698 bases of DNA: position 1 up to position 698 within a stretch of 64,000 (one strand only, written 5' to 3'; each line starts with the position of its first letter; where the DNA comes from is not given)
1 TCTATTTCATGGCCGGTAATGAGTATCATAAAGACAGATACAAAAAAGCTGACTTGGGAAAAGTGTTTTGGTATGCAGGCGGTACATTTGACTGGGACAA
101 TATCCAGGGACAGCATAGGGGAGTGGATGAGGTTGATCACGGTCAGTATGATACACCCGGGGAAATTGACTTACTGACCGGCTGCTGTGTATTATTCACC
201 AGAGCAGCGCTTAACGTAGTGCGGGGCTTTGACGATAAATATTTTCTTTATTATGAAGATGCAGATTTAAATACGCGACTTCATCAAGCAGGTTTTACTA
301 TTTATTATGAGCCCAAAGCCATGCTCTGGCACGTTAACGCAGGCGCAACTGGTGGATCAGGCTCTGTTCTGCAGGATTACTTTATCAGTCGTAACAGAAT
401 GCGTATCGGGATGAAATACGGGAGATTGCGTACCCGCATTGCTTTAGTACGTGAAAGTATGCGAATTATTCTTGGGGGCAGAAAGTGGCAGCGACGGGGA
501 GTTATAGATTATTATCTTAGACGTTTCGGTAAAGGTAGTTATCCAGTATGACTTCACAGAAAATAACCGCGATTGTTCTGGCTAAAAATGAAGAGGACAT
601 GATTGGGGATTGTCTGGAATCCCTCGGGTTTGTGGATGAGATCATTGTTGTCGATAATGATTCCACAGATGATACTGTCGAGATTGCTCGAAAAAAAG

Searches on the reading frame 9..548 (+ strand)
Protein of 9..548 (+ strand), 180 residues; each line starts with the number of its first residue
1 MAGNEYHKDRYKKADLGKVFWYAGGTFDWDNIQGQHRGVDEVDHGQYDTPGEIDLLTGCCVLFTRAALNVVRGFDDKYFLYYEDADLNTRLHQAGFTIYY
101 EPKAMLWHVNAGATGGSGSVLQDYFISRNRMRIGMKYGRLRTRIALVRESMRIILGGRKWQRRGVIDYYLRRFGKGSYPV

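Call 14: search_protein_families(library=pfam, proteins=[window:9-548:+], max_evalue=0.001)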
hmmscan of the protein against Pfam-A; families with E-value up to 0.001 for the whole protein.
window:9-548:+ (180 aa): 2 families
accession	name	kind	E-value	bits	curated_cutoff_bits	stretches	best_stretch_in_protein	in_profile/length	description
PF13641.12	Glyco_tranf_2_3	-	6.2e-06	26.8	27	1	52-111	155-214/230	Glycosyltransferase like family 2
PF02709.20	Glyco_transf_7C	-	9.7e-05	22.4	23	1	48-99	11-63/78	N-terminal domain of galactosyltransferase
